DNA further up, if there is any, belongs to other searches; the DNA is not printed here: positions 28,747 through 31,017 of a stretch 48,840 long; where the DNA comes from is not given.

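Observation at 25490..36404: ExbB + two ExbD + AgmX-type TonB-like protein behind two giant TPR/coiled-coil proteins: an Agl/Glt-'core'-like envelope machine of unknown function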

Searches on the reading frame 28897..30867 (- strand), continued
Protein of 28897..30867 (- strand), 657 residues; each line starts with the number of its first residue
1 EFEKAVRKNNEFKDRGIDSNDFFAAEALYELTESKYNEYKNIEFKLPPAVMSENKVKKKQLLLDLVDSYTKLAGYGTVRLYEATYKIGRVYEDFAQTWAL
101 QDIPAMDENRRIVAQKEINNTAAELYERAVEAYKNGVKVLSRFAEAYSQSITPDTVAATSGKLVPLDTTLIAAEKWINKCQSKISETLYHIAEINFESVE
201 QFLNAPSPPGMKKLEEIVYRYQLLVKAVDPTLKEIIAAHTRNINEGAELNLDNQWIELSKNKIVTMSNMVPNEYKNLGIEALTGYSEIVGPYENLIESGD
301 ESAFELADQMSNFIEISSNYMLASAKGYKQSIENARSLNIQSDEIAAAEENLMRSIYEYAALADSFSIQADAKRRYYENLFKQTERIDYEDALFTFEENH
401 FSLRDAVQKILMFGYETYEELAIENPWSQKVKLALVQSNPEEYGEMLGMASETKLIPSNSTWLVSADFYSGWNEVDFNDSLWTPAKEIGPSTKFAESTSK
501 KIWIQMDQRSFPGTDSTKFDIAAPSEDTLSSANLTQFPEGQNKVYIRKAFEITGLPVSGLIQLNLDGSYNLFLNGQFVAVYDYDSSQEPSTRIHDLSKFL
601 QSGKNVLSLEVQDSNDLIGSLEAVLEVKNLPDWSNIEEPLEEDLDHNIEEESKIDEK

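Call 71: find_encoding_contigs(protein=P0287, flank=10000, max_places=2)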
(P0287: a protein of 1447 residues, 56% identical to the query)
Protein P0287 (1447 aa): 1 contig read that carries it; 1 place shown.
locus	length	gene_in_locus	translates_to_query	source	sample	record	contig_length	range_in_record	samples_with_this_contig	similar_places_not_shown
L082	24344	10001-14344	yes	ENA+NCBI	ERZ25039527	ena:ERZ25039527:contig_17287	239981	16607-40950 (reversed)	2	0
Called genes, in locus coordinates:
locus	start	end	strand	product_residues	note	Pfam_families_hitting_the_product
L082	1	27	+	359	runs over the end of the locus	PF01170:UPF0020 (faint), PF01555:N6_N4_Mtase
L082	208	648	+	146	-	-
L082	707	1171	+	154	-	-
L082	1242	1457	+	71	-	-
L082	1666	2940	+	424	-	PF00589:Phage_integrase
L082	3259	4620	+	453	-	PF18073:Zn_ribbon_LapB, PF13481:AAA_25, PF03796:DnaB_C (weak), PF06745:ATPase, PF25199:nSTAND_NTPase5 (weak), PF06745:ATPase (weak), PF05362:Lon_C, PF13541:ChlI, +1 more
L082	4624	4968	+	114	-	PF02561:FliS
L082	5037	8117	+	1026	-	PF13287:Fn3_assoc, PF13290:CHB_HEX_C_1, PF13287:Fn3_assoc, PF13290:CHB_HEX_C_1, PF13290:CHB_HEX_C_1, PF13287:Fn3_assoc, PF13290:CHB_HEX_C_1, PF13287:Fn3_assoc, +4 more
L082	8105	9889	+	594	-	PF13432:TPR_16 (faint), PF14559:TPR_19 (faint)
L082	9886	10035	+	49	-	-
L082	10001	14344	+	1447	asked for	PF00515:TPR_1 (faint), PF07719:TPR_2 (faint), PF13174:TPR_6 (faint), PF13525:YfiO (faint), PF14559:TPR_19 (faint), PF13424:TPR_12 (faint), PF13428:TPR_14 (faint), PF13432:TPR_16 (faint), +1 more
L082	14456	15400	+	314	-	PF14863:Alkyl_sulf_dimr (faint)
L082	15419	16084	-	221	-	-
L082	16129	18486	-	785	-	PF07697:7TMR-HDED, PF07698:7TM-7TMR_HD, PF01966:HD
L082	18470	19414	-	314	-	PF02562:PhoH, PF13604:AAA_30 (weak), PF13245:AAA_19 (weak)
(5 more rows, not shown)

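Call 74: search_protein_families(library=ncbifam, proteins=[L081:14941-15180:+, L081:15204-16547:+, L081:13504-14931:+, L081:7589-9997:+, L081:10001-13507:+, L081:6651-7577:+], max_evalue=0.1)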
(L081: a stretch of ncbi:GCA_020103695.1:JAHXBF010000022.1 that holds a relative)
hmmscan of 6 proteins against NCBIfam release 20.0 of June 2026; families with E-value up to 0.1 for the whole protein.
L081:14941-15180:+ (79 aa): 1 family
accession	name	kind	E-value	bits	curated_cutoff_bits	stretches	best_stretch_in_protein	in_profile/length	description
NF033764.1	gliding_CglF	equivalog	1.9e-05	24.6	90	1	2-75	1-86/88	adventurous gliding motility protein CglF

L081:15204-16547:+ (447 aa): 4 families
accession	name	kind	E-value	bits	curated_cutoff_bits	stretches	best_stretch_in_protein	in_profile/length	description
NF033760.1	gliding_GltG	equivalog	1.6e-48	165.7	650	1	13-447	205-649/650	adventurous gliding motility protein GltG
NF033768.1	myxo_SS_tail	domain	7.3e-30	102.9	40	1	354-444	2-92/92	AgmX/PglI C-terminal domain-containing protein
NF033761.1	gliding_GltJ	equivalog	5.5e-16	58.8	450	1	360-443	588-671/671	adventurous gliding motility protein GltJ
TIGR01352.1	tonB_Cterm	subfamily_domain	3.2e-06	27.4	27.1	1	378-445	7-75/76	TonB family protein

L081:13504-14931:+ (475 aa): 23 families
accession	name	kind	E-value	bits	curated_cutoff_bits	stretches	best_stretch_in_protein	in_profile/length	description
NF033758.1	gliding_GltE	equivalog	1.4e-32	113.2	225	1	107-441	75-409/411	adventurous gliding motility TPR repeat lipoprotein GltE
TIGR02521.1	type_IV_pilW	equivalog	2e-28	99.6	154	4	226-317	37-128/234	type IV pilus biogenesis/stability protein PilW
NF040959.1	MamA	equivalog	2.7e-24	85.7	200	2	242-366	59-183/204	magnetosome protein MamA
TIGR02917.1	PEP_TPR_lipo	equivalog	3.1e-24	84.9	312.2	2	88-319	26-258/899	XrtA/PEP-CTERM system TPR-repeat protein PrsT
NF033762.1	social_mot_Tgl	equivalog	1.7e-17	63.6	225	3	243-366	54-180/252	social motility TPR repeat lipoprotein Tgl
NF033920.0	C39_PA2778_fam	equivalog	6.2e-15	55.3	150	3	298-367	166-235/255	PA2778 family cysteine peptidase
TIGR02552.1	LcrH_SycD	equivalog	6.2e-11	42.2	104.8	2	94-154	28-88/136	SycD/LcrH family type III secretion system chaperone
NF008391.2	PRK11189.1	equivalog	9.8e-09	35.1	250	1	217-362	29-171/297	lipoprotein NlpI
NF052415.1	T3SS_chap_SctY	equivalog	5.3e-08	33.3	70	1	217-282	3-68/106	type III secretion apparatus assembly chaperone SctY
NF008757.0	PRK11788.1-5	equivalog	7.3e-08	32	363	2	203-355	124-282/388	lipopolysaccharide assembly protein LapB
TIGR00990.1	3a0801s09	subfamily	3.5e-07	29.2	757.25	2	250-368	327-445/615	mitochondrial import receptor subunit TOM70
TIGR03939.1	PGA_TPR_OMP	equivalog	5.2e-07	28.3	366.65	2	95-151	406-462/800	poly-beta-1,6 N-acetyl-D-glucosamine export porin PgaA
NF002725.1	PRK02603.1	equivalog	5.9e-07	29.6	143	0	118-170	72-124/173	photosystem I assembly protein Ycf3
NF047507.1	TPR_BatC_Lepto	exception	2.5e-06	27.1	175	1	324-362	98-136/214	TPR repeat-containing protein BatC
NF040561.1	PrimPol_Msp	equivalog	2.6e-05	23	200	2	272-354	9-83/515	CRISPR-associated primase-polymerase type A1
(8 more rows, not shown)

L081:7589-9997:+ (802 aa): 13 families
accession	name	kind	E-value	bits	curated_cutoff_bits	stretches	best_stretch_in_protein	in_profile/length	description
NF033756.1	gliding_GltC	equivalog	6.9e-23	81.2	450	1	24-459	56-506/622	adventurous gliding motility protein GltC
TIGR02795.1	tol_pal_ybgF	equivalog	1.2e-16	61.4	90.1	2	320-393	5-78/119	tol-pal system protein YbgF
TIGR02917.1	PEP_TPR_lipo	equivalog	9e-09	33.8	312.2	1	276-382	120-221/899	XrtA/PEP-CTERM system TPR-repeat protein PrsT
TIGR03302.1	OM_YfiO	subfamily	8e-07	28.8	81.4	1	243-308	34-95/239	outer membrane protein assembly factor BamD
NF040959.1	MamA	equivalog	3.5e-06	26.6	200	1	289-382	43-133/204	magnetosome protein MamA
TIGR02552.1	LcrH_SycD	equivalog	3.9e-06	26.6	104.8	1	241-349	17-118/136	SycD/LcrH family type III secretion system chaperone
NF047371.1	FlcA_CTERM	equivalog_domain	1.2e-05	24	300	1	225-398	373-551/646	periplasmic flagellar collar protein FlcA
TIGR02521.1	type_IV_pilW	equivalog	0.00012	21.8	154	0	321-378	35-89/234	type IV pilus biogenesis/stability protein PilW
NF002572.0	PRK02224.1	equivalog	0.00013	20.4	1087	1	487-701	238-441/888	DNA double-strand break repair ATPase Rad50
TIGR02168.1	SMC_prok_B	equivalog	0.001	16.9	567.35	1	486-738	242-493/1181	chromosome segregation protein SMC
NF052312.1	T9SS_PorW_SprE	equivalog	0.0029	16.3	250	1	249-384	111-246/716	type IX secretion system periplasmic lipoprotein PorW/SprE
NF002725.1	PRK02603.1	equivalog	0.0034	17.4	143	1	246-333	39-122/173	photosystem I assembly protein Ycf3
NF052415.1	T3SS_chap_SctY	equivalog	0.015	15.8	70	1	318-381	41-104/106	type III secretion apparatus assembly chaperone SctY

L081:10001-13507:+ (1168 aa): 6 families
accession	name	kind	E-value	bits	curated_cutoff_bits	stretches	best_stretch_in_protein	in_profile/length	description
TIGR02795.1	tol_pal_ybgF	equivalog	1.6e-42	144.9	90.1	8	746-855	6-115/119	tol-pal system protein YbgF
TIGR03302.1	OM_YfiO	subfamily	3.4e-22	79.1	81.4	3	746-824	37-115/239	outer membrane protein assembly factor BamD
NF008068.0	PRK10803.1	equivalog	1.8e-14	54.3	383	2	751-850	151-251/263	cell division protein CpoB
NF052312.1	T9SS_PorW_SprE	equivalog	7.9e-08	31.4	250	1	229-284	565-620/716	type IX secretion system periplasmic lipoprotein PorW/SprE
NF053852.1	vesicle_Bd0635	exception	3.3e-05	23.6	250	0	886-961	134-205/223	CpoB-like predatory vesicle lipoprotein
NF009651.0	PRK13184.1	equivalog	0.0022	16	839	1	832-929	491-591/932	serine/threonine-protein kinase PknD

L081:6651-7577:+ (308 aa): 2 families
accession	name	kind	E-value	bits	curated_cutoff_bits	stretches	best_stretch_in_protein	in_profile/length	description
NF005846.3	PRK07764.1-6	equivalog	0.0097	15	625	1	30-167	455-591/628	DNA polymerase III subunit gamma and tau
NF011512.0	PRK14950.1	equivalog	0.01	15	593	1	22-169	354-502/585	DNA polymerase III subunits gamma and tau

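Call 86: find_encoding_contigs(protein=P0331, flank=10000, max_places=2)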
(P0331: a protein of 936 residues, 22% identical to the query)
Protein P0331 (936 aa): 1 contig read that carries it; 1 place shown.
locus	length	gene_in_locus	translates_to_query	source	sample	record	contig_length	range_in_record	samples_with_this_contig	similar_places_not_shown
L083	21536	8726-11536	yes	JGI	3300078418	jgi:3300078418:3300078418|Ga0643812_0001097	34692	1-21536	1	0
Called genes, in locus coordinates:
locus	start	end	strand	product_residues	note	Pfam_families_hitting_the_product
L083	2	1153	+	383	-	?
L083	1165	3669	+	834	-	PF13385:Laminin_G_3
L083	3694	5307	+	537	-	-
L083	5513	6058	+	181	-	PF00578:AhpC-TSA, PF08534:Redoxin, PF13905:Thioredoxin_8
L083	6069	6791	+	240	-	-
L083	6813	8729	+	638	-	PF07719:TPR_2 (faint)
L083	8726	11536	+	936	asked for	PF13424:TPR_12 (faint), PF13428:TPR_14 (faint), PF13431:TPR_17 (faint), PF07719:TPR_2 (faint), PF13525:YfiO (weak), PF14559:TPR_19, PF13174:TPR_6 (weak), PF13432:TPR_16 (weak), +1 more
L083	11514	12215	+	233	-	PF13428:TPR_14 (faint), PF00515:TPR_1 (faint), PF07719:TPR_2 (faint), PF13424:TPR_12 (faint), PF14559:TPR_19 (faint), PF13431:TPR_17 (faint), PF13181:TPR_8 (faint), PF13432:TPR_16, +1 more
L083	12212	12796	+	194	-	-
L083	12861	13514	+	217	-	PF01618:MotA_ExbB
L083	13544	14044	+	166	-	PF02472:ExbD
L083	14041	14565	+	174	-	PF02472:ExbD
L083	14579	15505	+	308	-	-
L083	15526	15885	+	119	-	-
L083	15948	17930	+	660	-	PF00999:Na_H_Exchanger, PF02254:TrkA_N, PF02080:TrkA_C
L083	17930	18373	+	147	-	PF18029:Glyoxalase_6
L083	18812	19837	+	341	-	PF01073:3Beta_HSD, PF01370:Epimerase, PF02719:Polysacc_synt_2 (faint), PF04321:RmlD_sub_bind, PF07993:NAD_binding_4 (faint), PF16363:GDP_Man_Dehyd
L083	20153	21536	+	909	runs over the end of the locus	PF00311:PEPcase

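Call 87: find_encoding_contigs(protein=P0327, flank=10000, max_places=1)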
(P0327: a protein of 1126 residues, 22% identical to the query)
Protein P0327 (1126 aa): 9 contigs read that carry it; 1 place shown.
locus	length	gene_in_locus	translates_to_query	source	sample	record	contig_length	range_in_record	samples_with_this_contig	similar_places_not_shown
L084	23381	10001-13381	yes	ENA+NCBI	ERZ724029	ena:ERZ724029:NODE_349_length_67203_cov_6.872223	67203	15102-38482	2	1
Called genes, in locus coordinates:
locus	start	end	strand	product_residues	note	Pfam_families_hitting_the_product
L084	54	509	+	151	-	-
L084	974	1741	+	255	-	-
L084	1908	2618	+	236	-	PF00297:Ribosomal_L3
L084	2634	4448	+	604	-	-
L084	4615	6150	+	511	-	-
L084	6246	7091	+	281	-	-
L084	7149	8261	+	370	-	-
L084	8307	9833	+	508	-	PF13432:TPR_16 (faint), PF00515:TPR_1 (faint), PF07719:TPR_2 (faint), PF13174:TPR_6 (faint), PF13424:TPR_12 (faint), PF14559:TPR_19 (faint)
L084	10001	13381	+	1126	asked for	PF13428:TPR_14 (faint), PF13432:TPR_16 (faint), PF07719:TPR_2 (faint), PF13174:TPR_6 (faint), PF13424:TPR_12 (faint), PF14559:TPR_19 (faint), PF24575:TPR_Slam (faint), PF13414:TPR_11 (faint)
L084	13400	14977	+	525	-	-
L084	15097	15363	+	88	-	-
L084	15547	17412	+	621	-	PF16697:Yop-YscD_cpl, PF00498:FHA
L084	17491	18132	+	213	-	-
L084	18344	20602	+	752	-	PF00069:Pkinase, PF01636:APH (faint), PF07714:PK_Tyr_Ser-Thr, PF08308:PEGA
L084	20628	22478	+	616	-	PF00069:Pkinase, PF07714:PK_Tyr_Ser-Thr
